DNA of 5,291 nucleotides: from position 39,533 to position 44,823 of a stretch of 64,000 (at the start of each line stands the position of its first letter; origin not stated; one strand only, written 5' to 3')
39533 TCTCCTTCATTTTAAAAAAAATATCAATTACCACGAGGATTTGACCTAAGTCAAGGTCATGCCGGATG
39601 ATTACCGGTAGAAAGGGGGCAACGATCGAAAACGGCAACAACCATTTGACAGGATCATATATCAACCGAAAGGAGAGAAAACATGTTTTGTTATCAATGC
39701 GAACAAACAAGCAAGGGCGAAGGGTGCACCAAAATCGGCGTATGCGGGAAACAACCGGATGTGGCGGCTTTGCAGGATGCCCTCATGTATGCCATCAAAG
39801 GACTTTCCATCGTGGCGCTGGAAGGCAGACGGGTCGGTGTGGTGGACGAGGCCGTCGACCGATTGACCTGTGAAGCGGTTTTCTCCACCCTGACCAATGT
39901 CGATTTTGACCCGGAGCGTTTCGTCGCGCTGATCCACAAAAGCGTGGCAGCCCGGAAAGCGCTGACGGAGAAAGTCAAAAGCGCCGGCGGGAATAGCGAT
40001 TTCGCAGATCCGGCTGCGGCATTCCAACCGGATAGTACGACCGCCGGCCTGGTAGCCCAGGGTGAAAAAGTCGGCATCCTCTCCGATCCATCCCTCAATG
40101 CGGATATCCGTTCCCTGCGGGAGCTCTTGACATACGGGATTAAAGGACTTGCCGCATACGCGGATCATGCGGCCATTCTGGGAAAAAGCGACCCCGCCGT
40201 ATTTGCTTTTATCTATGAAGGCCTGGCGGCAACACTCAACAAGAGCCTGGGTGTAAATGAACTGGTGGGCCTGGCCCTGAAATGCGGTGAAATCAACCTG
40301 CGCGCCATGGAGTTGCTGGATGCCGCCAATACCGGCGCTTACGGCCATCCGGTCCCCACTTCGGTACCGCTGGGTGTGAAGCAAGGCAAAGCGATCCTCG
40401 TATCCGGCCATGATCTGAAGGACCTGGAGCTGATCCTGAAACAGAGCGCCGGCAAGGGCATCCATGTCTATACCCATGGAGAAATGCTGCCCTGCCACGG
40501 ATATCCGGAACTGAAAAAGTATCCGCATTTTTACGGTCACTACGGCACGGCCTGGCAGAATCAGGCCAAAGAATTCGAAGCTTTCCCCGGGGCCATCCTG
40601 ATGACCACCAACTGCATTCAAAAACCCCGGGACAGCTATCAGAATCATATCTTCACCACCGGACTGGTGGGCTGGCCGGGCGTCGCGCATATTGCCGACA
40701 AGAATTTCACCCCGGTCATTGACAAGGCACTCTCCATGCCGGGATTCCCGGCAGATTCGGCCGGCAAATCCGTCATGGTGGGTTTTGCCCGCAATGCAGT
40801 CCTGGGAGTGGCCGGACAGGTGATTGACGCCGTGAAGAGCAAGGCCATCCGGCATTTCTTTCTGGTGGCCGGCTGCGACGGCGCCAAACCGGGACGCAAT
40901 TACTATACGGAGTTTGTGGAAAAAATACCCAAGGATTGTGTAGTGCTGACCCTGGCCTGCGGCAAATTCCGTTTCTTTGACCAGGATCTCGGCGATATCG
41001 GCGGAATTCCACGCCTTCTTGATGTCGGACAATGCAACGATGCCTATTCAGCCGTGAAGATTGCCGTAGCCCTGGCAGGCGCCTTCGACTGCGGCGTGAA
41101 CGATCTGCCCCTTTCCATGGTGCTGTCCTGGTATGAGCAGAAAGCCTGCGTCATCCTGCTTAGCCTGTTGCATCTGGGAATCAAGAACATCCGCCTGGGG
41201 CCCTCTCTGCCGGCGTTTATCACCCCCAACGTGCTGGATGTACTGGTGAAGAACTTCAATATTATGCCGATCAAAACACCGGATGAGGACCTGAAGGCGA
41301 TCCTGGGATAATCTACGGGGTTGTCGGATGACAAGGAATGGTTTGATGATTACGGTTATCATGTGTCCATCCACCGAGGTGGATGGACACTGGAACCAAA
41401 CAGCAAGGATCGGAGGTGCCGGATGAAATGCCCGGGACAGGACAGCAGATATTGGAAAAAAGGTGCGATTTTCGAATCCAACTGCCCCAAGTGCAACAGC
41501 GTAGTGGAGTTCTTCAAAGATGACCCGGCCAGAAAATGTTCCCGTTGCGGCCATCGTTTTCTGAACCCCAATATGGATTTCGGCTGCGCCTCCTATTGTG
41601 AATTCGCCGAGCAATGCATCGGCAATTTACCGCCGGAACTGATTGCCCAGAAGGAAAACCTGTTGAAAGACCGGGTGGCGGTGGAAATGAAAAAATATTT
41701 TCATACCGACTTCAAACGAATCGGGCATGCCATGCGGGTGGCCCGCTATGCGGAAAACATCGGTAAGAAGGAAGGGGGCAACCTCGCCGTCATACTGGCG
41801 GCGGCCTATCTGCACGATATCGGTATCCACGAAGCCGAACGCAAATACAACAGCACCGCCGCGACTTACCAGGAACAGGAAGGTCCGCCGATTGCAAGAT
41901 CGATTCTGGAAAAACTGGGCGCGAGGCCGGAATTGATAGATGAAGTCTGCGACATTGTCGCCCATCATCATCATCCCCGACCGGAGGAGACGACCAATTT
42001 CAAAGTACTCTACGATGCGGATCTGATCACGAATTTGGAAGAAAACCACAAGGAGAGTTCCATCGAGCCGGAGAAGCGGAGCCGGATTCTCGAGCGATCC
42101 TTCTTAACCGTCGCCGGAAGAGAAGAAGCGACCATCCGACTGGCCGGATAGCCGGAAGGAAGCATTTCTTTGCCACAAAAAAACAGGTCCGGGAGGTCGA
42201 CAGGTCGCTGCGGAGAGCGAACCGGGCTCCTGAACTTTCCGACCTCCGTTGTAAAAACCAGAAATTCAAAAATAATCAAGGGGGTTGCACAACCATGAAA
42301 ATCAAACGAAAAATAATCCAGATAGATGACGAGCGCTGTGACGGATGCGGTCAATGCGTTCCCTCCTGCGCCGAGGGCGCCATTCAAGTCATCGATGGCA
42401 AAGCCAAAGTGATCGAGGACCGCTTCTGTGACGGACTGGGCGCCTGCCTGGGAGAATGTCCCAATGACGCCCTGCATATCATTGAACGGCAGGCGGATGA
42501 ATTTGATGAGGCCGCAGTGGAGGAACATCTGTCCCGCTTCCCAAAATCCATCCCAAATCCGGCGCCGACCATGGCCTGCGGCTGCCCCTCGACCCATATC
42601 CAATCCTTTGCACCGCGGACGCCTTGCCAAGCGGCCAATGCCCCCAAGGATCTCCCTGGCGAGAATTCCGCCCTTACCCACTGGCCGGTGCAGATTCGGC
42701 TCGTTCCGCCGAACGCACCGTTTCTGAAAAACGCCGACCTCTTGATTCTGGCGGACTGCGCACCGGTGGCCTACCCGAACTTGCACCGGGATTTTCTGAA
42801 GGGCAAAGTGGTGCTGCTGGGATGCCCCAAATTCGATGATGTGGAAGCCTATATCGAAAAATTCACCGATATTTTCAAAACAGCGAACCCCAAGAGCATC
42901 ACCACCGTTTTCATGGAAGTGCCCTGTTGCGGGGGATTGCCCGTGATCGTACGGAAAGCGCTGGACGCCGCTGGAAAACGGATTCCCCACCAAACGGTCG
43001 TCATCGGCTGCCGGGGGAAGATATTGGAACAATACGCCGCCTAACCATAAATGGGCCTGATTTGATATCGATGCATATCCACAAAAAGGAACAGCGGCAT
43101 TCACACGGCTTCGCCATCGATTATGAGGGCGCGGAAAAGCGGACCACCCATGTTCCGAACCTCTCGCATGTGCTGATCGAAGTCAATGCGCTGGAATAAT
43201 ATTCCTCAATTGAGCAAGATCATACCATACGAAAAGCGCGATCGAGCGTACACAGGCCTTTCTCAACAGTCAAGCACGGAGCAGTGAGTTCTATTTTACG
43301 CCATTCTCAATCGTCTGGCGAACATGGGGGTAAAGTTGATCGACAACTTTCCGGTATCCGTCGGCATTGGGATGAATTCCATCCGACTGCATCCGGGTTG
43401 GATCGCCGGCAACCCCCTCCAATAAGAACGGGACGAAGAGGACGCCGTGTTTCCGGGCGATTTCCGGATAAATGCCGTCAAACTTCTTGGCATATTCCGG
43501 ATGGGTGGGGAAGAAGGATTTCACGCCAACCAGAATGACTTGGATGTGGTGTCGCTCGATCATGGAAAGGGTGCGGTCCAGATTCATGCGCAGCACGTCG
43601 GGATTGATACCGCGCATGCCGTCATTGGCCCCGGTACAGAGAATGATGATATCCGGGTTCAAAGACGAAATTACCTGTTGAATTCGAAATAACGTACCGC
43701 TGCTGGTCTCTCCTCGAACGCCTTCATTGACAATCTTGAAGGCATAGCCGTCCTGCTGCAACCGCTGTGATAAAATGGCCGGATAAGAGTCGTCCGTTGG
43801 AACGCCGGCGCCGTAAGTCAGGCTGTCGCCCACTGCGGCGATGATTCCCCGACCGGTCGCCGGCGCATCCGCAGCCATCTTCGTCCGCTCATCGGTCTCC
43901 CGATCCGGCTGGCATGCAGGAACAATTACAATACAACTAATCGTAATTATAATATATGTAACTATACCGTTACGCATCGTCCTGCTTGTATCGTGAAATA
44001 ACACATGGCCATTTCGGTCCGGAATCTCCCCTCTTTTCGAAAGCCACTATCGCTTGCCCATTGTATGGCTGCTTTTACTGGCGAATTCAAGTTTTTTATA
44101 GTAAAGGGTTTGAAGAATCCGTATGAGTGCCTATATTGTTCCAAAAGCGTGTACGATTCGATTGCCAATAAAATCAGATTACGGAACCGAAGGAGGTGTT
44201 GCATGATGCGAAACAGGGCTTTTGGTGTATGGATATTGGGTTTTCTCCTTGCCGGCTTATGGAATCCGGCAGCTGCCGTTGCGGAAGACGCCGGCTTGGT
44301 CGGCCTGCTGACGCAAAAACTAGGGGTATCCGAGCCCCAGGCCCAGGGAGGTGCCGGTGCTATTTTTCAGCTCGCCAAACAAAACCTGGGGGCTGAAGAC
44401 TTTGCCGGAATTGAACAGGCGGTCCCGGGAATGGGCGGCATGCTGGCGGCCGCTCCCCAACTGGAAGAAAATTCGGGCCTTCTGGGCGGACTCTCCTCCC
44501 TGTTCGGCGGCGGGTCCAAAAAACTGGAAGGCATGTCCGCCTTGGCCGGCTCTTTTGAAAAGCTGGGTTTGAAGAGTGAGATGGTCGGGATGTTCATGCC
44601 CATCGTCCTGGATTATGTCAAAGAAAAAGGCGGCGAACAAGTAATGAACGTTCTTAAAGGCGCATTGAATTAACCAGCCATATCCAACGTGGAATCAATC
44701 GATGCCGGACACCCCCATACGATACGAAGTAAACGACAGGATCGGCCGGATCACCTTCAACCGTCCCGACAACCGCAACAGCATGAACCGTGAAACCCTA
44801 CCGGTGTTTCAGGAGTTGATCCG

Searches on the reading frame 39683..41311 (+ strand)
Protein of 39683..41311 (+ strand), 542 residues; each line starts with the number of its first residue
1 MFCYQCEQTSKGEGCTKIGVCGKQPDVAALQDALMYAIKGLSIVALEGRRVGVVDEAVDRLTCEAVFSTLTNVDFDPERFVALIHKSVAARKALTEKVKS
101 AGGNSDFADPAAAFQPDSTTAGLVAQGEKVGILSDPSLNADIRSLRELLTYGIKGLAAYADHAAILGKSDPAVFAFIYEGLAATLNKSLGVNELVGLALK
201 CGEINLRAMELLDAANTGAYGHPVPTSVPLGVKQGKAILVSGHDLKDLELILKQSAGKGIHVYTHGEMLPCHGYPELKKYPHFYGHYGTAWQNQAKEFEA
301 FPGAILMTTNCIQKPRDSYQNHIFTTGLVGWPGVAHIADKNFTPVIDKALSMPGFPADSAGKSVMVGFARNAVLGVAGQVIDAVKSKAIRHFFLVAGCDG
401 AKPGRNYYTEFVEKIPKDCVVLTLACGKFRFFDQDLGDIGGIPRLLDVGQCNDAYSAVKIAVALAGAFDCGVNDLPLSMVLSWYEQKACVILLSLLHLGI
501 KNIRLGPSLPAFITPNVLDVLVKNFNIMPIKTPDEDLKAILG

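Call 71: search_protein_families(library=pfam, proteins=[window:39683-41311:+], max_evalue=0.00001)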
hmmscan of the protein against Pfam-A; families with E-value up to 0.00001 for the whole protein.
window:39683-41311:+ (542 aa): 1 family
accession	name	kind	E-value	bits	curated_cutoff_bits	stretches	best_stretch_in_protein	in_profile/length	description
PF03063.25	Prismane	-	4e-171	570.6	27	1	1-538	1-513/513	Prismane/CO dehydrogenase family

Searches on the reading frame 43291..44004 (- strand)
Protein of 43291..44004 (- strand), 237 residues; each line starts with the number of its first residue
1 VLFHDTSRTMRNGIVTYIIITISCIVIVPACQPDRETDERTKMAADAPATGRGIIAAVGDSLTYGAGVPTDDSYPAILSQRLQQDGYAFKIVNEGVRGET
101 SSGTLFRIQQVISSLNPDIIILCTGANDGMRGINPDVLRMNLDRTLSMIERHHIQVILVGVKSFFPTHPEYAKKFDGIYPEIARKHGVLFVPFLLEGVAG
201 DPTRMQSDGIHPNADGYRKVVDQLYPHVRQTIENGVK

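Call 32: search_protein_families(library=pfam, proteins=[window:43291-44004:-], max_evalue=0.001)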
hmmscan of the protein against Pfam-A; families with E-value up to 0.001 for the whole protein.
window:43291-44004:- (237 aa): 4 families
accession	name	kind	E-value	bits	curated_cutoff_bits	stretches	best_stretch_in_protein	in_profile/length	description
PF13472.12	Lipase_GDSL_2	-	2.8e-29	103.3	32.9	1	57-218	1-177/178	GDSL-like Lipase/Acylhydrolase family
PF00657.28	Lipase_GDSL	-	1.1e-18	68.5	23.6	1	55-223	1-207/208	GDSL-like Lipase/Acylhydrolase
PF25182.1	NonGDSL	-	2.4e-10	40.6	80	1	53-161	28-139/220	Non-GDSL lipase-like family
PF04311.20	DUF459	-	0.00047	20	27.2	0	108-224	51-194/197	Protein of unknown function (DUF459)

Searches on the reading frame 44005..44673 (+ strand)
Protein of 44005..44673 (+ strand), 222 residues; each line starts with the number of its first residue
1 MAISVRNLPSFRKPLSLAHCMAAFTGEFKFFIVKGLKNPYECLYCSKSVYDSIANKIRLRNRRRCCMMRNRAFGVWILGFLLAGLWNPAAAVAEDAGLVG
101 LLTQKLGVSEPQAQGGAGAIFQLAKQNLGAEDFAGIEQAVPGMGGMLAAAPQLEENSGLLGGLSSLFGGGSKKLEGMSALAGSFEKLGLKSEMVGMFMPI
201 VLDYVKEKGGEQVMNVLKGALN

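Call 32: search_protein_families(library=pfam, proteins=[window:44005-44673:+], max_evalue=0.001)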
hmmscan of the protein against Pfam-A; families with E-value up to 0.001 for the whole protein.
window:44005-44673:+ (222 aa): 1 family
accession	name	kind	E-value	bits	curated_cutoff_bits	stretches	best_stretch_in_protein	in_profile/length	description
PF11075.13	DUF2780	-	6.9e-38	130.9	27.5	1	89-221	44-175/176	Protein of unknown function VcgC/VcgE (DUF2780)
